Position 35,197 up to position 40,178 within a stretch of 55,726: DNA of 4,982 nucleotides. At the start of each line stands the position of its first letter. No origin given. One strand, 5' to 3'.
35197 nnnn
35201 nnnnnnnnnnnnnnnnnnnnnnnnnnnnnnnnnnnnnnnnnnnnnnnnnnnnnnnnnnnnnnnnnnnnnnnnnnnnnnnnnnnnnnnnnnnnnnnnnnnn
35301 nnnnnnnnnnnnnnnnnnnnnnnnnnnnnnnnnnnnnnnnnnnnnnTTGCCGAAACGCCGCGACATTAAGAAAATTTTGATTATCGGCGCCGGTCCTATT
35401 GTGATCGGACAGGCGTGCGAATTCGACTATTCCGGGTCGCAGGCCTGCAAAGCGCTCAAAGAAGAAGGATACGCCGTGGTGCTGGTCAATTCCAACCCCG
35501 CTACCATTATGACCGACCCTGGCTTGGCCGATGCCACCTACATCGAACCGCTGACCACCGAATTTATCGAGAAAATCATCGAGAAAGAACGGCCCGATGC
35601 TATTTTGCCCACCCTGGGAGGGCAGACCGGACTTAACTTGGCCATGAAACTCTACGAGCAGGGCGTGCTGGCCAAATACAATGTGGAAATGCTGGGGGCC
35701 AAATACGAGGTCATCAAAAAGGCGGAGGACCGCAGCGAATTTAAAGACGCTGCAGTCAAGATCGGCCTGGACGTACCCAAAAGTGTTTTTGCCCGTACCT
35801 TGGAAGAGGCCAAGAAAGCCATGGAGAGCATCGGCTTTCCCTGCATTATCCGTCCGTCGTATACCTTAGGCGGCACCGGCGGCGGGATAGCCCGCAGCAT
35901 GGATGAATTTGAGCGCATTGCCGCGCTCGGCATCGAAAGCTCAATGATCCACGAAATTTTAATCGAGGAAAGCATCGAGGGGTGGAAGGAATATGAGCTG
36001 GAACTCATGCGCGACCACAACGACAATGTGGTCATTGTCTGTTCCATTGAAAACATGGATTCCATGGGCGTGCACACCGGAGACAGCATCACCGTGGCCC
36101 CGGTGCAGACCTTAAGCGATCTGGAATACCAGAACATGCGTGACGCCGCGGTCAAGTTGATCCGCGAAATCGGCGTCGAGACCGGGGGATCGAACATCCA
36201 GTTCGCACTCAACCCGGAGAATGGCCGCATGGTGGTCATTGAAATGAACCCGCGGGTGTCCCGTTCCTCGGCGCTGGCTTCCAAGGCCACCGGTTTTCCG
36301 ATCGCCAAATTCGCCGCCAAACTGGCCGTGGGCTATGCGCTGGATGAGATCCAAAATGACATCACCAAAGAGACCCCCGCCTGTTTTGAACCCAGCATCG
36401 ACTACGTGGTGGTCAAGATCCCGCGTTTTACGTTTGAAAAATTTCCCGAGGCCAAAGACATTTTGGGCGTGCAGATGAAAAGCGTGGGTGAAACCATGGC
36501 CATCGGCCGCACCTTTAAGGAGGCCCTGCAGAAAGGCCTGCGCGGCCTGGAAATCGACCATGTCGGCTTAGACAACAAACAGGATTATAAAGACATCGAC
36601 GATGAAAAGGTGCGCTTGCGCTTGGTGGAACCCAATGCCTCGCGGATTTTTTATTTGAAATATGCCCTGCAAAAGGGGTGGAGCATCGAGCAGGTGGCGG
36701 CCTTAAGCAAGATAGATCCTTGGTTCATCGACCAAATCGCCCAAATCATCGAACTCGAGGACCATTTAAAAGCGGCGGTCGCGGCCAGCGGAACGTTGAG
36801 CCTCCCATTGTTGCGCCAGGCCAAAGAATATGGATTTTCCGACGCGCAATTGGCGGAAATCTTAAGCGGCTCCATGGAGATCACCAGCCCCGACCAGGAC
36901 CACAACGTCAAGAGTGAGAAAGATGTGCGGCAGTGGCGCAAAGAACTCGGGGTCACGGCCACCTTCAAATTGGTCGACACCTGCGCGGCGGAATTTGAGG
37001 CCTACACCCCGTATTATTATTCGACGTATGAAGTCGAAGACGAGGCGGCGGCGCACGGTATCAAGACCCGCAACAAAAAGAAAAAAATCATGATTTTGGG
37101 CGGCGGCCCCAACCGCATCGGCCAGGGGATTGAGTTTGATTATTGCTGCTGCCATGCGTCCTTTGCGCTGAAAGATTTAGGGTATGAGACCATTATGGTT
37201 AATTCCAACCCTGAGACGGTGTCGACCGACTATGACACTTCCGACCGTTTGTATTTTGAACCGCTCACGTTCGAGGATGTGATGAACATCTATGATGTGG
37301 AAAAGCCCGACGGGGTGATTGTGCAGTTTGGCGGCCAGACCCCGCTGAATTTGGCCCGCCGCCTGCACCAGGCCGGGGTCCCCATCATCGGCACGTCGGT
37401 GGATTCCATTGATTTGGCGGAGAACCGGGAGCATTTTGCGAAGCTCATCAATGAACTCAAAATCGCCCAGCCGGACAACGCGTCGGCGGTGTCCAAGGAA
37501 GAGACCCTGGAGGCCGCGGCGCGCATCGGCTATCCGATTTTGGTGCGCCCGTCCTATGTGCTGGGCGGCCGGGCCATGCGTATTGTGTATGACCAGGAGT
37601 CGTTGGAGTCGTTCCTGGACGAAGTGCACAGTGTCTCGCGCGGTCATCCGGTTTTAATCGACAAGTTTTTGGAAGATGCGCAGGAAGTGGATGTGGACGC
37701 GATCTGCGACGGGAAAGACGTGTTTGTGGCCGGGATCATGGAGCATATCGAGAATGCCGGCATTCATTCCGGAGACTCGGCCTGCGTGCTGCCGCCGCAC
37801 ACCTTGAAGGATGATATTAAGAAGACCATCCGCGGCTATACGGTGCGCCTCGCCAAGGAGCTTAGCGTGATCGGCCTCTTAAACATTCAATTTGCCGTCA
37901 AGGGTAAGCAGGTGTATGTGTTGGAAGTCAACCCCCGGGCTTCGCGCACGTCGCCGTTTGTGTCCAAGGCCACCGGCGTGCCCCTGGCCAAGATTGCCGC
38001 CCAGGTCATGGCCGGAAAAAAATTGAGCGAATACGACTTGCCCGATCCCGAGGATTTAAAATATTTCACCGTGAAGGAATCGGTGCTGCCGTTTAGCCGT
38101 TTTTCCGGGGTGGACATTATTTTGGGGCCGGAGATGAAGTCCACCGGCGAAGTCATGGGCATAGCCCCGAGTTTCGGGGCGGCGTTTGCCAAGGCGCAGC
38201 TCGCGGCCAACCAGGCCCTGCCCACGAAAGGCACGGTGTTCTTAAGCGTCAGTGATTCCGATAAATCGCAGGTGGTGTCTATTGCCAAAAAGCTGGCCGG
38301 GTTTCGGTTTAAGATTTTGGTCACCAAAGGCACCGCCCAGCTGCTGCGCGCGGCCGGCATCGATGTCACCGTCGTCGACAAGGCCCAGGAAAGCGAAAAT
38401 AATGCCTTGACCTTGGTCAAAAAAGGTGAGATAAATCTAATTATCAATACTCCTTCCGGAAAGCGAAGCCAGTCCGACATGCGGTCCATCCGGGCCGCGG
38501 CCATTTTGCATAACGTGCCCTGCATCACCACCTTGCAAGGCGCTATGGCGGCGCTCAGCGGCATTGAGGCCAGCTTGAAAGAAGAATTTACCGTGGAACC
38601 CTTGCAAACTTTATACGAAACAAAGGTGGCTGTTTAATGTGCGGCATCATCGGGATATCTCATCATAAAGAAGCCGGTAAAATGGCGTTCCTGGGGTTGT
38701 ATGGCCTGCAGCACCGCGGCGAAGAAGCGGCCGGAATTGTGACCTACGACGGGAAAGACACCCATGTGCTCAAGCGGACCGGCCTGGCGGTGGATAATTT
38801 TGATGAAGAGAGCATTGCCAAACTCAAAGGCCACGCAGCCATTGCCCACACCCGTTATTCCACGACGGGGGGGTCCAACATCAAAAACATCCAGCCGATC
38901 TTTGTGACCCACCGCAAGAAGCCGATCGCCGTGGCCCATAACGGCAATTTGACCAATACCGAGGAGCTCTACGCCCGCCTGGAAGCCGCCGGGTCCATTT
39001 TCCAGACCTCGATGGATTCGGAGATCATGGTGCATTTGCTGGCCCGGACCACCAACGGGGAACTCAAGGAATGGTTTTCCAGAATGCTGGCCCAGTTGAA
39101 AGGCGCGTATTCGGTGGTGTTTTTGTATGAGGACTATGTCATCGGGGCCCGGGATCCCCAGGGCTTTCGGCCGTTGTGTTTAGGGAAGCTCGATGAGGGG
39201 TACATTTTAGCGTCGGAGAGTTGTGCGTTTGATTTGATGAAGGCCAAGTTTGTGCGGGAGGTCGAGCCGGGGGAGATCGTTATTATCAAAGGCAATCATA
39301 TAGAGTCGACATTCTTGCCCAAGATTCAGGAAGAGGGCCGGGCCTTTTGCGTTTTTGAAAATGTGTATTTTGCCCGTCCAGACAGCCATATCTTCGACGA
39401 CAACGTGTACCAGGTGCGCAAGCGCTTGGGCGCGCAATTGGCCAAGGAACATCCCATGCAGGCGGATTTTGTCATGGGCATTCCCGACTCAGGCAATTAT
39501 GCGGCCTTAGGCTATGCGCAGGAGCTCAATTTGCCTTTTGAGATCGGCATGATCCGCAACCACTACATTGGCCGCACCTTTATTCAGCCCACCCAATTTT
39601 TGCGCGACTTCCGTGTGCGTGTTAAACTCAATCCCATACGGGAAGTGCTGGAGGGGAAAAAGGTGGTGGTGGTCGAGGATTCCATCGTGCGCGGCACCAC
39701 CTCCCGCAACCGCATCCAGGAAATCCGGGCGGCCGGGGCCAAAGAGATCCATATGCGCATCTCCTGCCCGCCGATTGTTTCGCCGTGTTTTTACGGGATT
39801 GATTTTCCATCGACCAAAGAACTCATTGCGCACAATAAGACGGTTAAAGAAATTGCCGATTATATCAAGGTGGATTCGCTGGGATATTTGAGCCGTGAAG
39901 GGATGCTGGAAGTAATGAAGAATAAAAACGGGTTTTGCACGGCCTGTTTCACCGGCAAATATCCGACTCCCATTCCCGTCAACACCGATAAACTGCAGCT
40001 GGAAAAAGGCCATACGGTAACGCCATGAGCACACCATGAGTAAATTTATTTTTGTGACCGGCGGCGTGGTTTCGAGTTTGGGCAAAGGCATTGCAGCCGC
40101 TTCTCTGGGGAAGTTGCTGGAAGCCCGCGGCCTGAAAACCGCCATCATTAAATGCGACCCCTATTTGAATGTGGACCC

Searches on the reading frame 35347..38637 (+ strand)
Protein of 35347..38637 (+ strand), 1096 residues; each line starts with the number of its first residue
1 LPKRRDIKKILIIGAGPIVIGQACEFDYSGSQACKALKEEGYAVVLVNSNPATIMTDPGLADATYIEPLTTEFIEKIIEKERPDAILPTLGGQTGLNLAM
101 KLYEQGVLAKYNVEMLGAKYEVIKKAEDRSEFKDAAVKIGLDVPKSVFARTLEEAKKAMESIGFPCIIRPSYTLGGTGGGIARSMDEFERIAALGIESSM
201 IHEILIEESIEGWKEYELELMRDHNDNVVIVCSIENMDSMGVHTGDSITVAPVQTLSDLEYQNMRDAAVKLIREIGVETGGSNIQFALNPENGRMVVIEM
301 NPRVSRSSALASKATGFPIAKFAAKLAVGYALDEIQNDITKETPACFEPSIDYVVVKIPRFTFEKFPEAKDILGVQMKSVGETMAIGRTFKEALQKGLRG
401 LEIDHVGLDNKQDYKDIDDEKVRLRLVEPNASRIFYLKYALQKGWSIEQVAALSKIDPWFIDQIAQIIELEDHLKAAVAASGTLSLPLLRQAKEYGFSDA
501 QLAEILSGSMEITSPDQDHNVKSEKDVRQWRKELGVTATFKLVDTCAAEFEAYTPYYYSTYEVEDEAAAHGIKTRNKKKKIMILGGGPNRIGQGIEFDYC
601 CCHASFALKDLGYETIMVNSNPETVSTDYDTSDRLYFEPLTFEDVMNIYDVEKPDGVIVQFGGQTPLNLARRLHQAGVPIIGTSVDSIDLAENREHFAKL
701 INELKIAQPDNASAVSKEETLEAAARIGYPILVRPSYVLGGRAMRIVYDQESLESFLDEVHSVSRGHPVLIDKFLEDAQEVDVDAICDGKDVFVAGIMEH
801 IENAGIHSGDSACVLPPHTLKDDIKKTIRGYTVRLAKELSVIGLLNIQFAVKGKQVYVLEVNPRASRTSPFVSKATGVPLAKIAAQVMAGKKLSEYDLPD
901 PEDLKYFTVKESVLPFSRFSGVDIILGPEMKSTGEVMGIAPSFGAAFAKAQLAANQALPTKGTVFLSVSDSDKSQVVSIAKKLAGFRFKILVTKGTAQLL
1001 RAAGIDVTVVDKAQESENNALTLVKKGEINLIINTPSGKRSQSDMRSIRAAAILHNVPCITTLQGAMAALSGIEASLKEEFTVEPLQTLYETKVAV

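Call 11: search_protein_families(library=pfam, proteins=[window:35347-38637:+], max_evalue=0.01)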
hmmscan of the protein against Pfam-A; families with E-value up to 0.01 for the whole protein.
window:35347-38637:+ (1096 aa): 13 families
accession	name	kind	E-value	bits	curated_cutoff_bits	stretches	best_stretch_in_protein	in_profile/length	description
PF02786.22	CPSase_L_D2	-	1.6e-111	371.4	19.8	2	128-334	1-210/211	Carbamoyl-phosphate synthase L chain, ATP binding domain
PF25596.1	CPSase_L_D1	-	3.3e-103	340.3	27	2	578-689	2-117/118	Carbamoyl phosphate synthase preATP-grasp domain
PF02787.25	CPSase_L_D3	-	1.5e-25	89.4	26.6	1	425-505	2-79/80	Carbamoyl-phosphate synthetase large chain, oligomerisation domain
PF02222.28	ATP-grasp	-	7.4e-21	75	27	2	700-865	2-163/179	ATP-grasp domain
PF02142.27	MGS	-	3.5e-19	69.2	24.1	1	976-1061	2-94/94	MGS-like domain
PF07478.18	Dala_Dala_lig_C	-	1.9e-14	54.1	24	2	715-864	23-175/204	D-ala D-ala ligase C-terminus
PF02655.19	ATP-grasp_3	-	2.2e-14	54.3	23.2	2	693-865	3-157/160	ATP-grasp domain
PF15632.11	ATPgrasp_Ter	-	8.8e-10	38.9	29.1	1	827-894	48-112/131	ATP-grasp in the biosynthetic pathway with Ter operon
PF13535.11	ATP-grasp_4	-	2.6e-08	34.1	27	1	163-303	2-151/160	ATP-grasp domain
PF08443.16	RimK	-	4.8e-07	30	21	0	137-211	12-83/188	RimK-like ATP-grasp domain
PF13780.11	DUF4176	-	0.00073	20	25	0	574-603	10-39/74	Domain of unknown function (DUF4176)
PF08442.15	ATP-grasp_2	-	0.00076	19.6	29.5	0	137-270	12-165/202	ATP-grasp domain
PF13549.11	ATP-grasp_5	-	0.0013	18.5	27.6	0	130-168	13-51/221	ATP-grasp domain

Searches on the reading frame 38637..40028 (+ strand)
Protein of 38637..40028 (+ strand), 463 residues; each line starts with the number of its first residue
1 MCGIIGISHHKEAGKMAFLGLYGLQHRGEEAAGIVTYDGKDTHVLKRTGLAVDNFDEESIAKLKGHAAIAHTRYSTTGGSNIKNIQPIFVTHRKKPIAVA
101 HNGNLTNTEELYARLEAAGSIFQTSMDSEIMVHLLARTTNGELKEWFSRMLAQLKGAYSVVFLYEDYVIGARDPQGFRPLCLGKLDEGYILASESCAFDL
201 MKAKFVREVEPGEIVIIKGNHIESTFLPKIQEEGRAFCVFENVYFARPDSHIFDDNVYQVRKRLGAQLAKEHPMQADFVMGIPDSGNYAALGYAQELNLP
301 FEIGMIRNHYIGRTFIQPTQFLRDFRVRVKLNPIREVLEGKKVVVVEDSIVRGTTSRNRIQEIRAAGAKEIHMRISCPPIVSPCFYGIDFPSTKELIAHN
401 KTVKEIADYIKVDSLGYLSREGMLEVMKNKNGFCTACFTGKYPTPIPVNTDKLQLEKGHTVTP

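Call 11: search_protein_families(library=pfam, proteins=[window:38637-40028:+], max_evalue=0.01)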
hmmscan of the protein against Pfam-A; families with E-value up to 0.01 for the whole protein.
window:38637-40028:+ (463 aa): 4 families
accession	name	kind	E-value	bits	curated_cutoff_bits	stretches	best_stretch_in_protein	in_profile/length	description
PF13537.11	GATase_7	-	2.7e-18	66.6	25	1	82-198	10-121/123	Glutamine amidotransferase domain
PF13522.11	GATase_6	-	9.2e-18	65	27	1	63-194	8-130/130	Glutamine amidotransferase domain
PF00156.33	Pribosyltran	-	2.1e-07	30.8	26.3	1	257-375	11-122/158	Phosphoribosyl transferase domain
PF13230.11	GATase_4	-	4.3e-07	29.6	23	1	1-119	1-126/272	Glutamine amidotransferases class-II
